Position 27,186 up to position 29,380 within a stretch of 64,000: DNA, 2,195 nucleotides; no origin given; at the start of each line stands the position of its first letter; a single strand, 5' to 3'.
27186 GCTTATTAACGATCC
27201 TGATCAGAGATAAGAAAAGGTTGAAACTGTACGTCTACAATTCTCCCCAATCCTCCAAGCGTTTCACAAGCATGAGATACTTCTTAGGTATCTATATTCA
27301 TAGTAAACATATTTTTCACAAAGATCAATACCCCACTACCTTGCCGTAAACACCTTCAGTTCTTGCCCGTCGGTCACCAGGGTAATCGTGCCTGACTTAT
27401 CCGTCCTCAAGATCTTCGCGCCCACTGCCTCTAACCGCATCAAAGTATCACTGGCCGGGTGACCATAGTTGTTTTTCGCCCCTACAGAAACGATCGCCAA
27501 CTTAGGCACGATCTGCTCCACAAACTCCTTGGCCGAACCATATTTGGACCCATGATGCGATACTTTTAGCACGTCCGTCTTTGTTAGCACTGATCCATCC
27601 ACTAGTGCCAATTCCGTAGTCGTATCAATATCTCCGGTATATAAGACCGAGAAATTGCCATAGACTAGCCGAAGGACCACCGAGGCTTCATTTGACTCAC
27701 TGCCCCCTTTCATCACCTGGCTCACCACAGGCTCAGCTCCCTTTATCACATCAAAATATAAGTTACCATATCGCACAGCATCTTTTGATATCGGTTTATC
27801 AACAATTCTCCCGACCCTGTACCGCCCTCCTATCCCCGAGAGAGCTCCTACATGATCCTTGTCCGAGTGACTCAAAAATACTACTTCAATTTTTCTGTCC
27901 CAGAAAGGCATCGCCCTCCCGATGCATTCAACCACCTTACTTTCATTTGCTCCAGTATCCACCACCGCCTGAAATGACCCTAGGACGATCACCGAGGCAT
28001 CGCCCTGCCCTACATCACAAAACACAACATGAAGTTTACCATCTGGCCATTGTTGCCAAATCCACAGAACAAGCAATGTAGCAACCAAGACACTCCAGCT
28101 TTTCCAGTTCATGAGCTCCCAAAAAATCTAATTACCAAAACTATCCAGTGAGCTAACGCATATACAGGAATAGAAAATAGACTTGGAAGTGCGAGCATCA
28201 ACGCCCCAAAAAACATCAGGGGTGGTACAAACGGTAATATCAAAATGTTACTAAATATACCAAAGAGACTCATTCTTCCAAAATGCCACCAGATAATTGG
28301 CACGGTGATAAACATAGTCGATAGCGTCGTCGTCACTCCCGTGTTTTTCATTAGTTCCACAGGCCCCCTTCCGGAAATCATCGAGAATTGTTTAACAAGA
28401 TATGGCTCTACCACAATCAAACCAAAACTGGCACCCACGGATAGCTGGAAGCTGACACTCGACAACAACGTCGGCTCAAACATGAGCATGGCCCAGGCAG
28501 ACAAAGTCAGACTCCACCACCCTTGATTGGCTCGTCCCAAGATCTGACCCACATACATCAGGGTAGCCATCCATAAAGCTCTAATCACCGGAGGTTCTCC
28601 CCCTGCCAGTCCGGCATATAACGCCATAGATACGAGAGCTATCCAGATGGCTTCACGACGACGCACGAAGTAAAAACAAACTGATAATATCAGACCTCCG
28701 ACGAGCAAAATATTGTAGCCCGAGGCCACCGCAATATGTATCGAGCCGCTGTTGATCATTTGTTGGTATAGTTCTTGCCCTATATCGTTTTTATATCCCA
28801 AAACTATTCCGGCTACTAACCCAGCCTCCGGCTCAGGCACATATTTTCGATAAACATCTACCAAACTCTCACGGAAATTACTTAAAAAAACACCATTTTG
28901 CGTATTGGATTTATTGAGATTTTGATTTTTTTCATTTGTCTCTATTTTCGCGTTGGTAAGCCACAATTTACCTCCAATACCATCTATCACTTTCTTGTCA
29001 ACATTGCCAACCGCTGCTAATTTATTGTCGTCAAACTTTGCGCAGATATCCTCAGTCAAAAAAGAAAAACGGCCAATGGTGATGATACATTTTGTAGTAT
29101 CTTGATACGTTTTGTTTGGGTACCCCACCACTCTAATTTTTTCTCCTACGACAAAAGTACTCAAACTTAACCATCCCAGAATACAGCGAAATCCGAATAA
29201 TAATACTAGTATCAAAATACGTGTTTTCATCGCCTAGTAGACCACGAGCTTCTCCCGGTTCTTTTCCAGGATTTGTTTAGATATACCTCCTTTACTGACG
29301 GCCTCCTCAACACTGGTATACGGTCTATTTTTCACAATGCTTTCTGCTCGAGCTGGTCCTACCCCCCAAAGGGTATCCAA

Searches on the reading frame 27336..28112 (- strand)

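Call 9: search_protein_families(library=ncbifam, proteins=[window:27336-28112:-], max_evalue=0.01)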
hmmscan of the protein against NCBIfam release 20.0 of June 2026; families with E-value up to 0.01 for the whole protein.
window:27336-28112:- (258 aa): 5 families
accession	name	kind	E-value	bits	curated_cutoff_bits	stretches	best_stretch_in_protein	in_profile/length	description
TIGR00361.1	ComEC_Rec2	equivalog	6.7e-31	107.1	190.05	1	14-241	428-663/663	DNA internalization-related competence protein ComEC/Rec2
NF008580.0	PRK11539.1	equivalog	1.7e-25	89.5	969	1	3-254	476-735/758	ComEC family protein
NF049846.1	blaAHM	exception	2e-15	56.5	590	2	130-254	182-302/304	AHM family subclass B3-like metallo-beta-lactamase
NF041809.1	Avs1a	equivalog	3.9e-09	35.7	420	1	132-227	243-341/387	AVAST type 1 anti-phage system MBL fold metallo-hydrolase Avs1a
NF045584.1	cas14_MBL_CASP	equivalog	0.0004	18.8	800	0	37-111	14-87/612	type VII CRISPR-associated protein Cas14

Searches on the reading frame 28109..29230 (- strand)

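Call 9: search_protein_families(library=ncbifam, proteins=[window:28109-29230:-], max_evalue=0.01)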
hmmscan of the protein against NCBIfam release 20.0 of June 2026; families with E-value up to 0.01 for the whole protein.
window:28109-29230:- (373 aa): 4 families
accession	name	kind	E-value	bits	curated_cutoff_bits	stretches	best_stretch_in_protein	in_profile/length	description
TIGR00360.1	ComEC_N-term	subfamily_domain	1e-25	91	36.5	1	165-335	3-164/171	ComEC/Rec2-related protein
TIGR00361.1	ComEC_Rec2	equivalog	1.1e-23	83.3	190.05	1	117-354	111-357/663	DNA internalization-related competence protein ComEC/Rec2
NF008580.0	PRK11539.1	equivalog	3.1e-10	39.1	969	1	139-357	203-425/758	ComEC family protein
NF045979.1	ComEC_MAG0480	equivalog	1.7e-07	30.4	150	1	89-363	154-414/461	MAG0480 family ComEC-like protein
